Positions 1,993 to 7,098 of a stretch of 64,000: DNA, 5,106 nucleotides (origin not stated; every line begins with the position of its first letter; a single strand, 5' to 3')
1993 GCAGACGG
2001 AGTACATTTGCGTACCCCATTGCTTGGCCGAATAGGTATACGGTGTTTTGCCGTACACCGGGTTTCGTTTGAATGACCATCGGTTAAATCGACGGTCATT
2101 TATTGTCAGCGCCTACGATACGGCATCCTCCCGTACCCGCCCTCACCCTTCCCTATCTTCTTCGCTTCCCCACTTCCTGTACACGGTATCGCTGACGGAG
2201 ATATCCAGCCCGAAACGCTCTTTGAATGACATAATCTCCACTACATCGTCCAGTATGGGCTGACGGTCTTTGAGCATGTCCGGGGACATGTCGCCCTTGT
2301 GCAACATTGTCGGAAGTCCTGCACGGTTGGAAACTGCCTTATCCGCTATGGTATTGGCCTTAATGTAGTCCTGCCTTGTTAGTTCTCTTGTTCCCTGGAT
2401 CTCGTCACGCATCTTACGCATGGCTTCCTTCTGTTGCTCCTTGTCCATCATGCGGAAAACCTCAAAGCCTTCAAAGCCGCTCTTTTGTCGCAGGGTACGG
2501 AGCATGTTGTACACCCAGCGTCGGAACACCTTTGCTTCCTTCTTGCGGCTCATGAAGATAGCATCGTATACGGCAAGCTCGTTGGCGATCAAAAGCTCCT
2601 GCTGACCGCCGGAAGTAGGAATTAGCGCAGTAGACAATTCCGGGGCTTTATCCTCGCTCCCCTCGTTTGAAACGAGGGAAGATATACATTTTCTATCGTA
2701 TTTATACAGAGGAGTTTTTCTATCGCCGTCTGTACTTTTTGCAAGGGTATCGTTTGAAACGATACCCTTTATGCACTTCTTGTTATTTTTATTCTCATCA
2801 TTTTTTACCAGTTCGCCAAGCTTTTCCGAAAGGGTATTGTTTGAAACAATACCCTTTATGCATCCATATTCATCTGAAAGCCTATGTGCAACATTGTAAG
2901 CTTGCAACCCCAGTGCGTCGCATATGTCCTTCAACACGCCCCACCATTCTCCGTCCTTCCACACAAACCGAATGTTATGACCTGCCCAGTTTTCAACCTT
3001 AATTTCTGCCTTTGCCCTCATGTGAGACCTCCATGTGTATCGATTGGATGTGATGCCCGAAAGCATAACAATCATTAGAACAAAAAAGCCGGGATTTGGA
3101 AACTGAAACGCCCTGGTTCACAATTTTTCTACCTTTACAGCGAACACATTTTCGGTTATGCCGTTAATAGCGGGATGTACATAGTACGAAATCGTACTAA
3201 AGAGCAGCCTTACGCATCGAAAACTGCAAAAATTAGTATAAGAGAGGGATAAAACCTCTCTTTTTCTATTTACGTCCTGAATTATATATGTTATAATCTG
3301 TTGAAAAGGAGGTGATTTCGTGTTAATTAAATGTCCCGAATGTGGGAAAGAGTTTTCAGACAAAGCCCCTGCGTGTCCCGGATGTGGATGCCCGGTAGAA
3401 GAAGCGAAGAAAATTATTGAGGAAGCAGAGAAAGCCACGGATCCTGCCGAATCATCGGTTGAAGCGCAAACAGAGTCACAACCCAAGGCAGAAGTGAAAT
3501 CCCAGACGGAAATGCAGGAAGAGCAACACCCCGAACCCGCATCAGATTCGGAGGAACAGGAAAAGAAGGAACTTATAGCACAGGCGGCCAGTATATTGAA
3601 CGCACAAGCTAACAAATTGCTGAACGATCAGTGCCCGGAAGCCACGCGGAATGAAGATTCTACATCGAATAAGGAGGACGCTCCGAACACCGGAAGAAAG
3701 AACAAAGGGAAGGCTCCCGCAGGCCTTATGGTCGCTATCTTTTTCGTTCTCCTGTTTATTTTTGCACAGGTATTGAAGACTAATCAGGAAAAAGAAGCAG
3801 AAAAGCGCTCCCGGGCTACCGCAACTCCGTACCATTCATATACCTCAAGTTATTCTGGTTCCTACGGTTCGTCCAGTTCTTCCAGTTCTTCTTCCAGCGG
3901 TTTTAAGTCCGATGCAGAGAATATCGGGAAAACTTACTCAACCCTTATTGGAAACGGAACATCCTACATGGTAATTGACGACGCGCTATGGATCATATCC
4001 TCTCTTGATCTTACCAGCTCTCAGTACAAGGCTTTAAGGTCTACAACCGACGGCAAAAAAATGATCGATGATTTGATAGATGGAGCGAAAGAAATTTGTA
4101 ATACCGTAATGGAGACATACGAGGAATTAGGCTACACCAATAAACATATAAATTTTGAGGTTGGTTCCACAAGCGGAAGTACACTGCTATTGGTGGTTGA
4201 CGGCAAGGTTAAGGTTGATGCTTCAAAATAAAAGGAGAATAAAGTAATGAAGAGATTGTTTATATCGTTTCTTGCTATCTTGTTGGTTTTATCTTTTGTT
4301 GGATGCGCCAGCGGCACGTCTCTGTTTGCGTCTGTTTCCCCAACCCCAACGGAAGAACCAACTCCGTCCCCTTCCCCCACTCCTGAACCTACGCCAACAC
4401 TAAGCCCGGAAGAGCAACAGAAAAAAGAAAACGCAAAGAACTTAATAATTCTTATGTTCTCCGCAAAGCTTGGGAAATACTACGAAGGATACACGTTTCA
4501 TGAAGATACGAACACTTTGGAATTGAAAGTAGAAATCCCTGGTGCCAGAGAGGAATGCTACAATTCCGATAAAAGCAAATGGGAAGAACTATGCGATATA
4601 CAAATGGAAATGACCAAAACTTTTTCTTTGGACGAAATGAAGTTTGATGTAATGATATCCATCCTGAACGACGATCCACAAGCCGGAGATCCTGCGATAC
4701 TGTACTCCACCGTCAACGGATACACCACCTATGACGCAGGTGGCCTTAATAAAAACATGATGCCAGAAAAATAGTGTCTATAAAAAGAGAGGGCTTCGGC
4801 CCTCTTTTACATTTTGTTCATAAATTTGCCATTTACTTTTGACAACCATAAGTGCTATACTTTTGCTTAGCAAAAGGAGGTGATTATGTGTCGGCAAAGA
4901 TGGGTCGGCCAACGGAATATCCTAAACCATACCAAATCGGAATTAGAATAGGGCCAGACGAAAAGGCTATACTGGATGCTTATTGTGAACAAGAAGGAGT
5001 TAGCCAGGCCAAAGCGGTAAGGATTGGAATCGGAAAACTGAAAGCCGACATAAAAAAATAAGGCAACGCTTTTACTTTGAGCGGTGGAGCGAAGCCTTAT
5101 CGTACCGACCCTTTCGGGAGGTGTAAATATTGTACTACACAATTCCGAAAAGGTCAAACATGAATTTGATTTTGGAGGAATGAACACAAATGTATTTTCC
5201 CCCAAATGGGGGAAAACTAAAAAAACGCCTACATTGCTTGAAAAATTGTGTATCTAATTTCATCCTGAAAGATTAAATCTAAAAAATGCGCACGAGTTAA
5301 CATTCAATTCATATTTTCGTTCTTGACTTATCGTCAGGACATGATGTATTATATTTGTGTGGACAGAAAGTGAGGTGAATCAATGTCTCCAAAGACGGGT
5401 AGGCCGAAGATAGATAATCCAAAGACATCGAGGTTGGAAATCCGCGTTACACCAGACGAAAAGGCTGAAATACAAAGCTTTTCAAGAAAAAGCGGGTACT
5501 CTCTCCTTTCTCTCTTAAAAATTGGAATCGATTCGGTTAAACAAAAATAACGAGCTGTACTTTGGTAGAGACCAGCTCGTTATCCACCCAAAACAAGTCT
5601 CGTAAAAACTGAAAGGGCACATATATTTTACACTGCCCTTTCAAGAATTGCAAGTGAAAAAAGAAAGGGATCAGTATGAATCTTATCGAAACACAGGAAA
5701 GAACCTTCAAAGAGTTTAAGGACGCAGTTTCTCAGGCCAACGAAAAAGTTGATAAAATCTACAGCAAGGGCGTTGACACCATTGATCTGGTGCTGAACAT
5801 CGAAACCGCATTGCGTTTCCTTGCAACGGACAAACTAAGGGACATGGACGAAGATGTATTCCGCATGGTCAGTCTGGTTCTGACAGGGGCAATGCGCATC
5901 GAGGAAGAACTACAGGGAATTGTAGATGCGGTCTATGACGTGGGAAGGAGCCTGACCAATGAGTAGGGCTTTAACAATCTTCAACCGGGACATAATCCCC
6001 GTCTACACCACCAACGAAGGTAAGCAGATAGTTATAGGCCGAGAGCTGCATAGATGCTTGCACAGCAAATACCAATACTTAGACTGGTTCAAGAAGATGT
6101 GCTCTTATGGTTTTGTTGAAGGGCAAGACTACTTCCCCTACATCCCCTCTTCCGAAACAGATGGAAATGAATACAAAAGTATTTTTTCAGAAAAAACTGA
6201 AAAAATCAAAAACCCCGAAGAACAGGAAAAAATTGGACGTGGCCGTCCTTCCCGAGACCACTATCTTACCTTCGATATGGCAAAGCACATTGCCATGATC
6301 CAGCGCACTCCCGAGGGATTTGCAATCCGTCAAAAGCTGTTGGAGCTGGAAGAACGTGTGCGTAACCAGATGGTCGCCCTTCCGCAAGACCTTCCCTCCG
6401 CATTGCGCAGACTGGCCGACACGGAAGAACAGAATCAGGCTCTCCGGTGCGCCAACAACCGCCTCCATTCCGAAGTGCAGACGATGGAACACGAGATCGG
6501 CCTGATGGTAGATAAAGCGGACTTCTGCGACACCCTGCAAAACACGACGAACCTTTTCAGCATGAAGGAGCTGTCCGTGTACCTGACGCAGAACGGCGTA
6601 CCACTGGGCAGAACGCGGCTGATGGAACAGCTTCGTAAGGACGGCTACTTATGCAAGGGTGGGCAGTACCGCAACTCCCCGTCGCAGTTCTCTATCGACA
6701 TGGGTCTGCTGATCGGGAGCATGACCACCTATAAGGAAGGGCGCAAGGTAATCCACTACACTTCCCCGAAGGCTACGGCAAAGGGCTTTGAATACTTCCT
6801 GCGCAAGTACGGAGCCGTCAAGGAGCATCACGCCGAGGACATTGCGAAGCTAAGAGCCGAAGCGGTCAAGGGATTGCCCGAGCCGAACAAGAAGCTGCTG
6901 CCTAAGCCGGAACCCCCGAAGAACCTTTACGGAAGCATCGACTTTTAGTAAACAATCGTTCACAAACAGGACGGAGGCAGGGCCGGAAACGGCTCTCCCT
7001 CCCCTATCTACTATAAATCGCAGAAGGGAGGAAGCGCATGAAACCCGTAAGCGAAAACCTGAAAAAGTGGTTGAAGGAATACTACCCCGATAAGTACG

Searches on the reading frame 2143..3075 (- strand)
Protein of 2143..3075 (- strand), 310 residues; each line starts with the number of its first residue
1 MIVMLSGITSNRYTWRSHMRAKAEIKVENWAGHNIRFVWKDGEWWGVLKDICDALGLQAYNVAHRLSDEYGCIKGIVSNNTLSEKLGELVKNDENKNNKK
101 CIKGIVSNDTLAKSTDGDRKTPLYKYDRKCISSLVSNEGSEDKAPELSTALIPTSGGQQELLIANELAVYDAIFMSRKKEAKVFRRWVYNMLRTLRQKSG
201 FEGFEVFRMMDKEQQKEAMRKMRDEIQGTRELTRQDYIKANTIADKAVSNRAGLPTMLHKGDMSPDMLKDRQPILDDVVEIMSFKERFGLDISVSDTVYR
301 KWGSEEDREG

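Call 80: search_protein_families(library=phrogs, proteins=[window:2143-3075:-], max_evalue=0.001)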
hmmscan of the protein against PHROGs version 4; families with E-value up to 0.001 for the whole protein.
window:2143-3075:- (310 aa): 12 families
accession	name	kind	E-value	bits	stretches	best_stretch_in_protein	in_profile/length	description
phrog_9976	-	transcription regulation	9.4e-53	179.9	2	147-301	48-185/188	anti-repressor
phrog_2593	-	transcription regulation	3.3e-15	57.5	2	134-225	64-156/255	anti-repressor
phrog_463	-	transcription regulation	1.6e-14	55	1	25-250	5-170/250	anti-repressor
phrog_130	-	transcription regulation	1.6e-14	54.8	1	143-196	211-259/480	anti-repressor Ant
phrog_245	-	transcription regulation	1.4e-13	52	1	143-225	86-163/319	anti-repressor Ant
phrog_7940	-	unknown function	5.1e-12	46.9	1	148-190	53-95/252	-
phrog_2899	-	transcription regulation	5.3e-12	46.9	1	133-199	49-109/263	anti-repressor Ant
phrog_2977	-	transcription regulation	4.1e-10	40.6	1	16-63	55-102/150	anti-repressor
phrog_5060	-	transcription regulation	1.4e-09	39.3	1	124-198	40-115/224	anti-repressor Ant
phrog_2011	-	transcription regulation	4e-09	37.6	1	129-201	42-116/275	anti-repressor Ant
phrog_25722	-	unknown function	2.9e-07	31.4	1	149-198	55-105/150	-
phrog_7347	-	unknown function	0.00041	21.6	0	165-199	10-44/78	-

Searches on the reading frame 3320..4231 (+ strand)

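Call 80: search_protein_families(library=phrogs, proteins=[window:3320-4231:+], max_evalue=0.001)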
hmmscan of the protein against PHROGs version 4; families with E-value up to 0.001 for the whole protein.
window:3320-4231:+ (303 aa): 4 families
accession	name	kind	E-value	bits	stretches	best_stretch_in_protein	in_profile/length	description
phrog_6586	-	unknown function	5.2e-08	33.8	1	2-47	3-48/129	-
phrog_2546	-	unknown function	1.7e-05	26.1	1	3-121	1-111/180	-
phrog_4852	-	unknown function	5.3e-05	24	1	3-42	14-55/194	-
phrog_10292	-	unknown function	0.00065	20.7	0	2-29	3-28/136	-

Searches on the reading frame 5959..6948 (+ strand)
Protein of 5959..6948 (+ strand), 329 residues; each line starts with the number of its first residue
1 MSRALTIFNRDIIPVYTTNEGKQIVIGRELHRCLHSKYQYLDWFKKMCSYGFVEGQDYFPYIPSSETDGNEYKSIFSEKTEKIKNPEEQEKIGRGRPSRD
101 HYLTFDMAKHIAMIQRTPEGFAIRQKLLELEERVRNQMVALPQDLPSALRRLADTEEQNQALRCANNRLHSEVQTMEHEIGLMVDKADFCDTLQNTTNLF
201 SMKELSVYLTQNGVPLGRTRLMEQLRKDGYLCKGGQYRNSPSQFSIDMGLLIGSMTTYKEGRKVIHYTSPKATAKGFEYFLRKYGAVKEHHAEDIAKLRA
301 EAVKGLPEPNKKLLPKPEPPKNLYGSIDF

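Call 80: search_protein_families(library=phrogs, proteins=[window:5959-6948:+], max_evalue=0.001)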
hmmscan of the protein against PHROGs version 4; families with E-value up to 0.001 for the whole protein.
window:5959-6948:+ (329 aa): 9 families
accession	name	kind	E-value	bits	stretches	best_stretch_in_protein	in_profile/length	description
phrog_63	-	transcription regulation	3.4e-39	136.4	1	13-287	121-359/431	anti-repressor Ant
phrog_5817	-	transcription regulation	1.4e-20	75.2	1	18-199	20-185/210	anti-repressor Ant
phrog_9438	-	transcription regulation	2.3e-19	70.4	1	178-289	3-116/121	anti-repressor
phrog_373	-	transcription regulation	3.9e-18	66.9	1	9-177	84-238/373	anti-repressor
phrog_6904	-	unknown function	1.4e-13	52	1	11-68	4-66/95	-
phrog_377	-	transcription regulation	1.2e-12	49.1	1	18-183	14-145/213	anti-repressor Ant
phrog_130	-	transcription regulation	9.9e-12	45.6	1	149-291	282-415/480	anti-repressor Ant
phrog_14211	-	transcription regulation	1.6e-11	45.2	1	18-140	10-137/234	anti-repressor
phrog_15968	-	transcription regulation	0.00011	23.4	1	221-285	1-67/73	anti-repressor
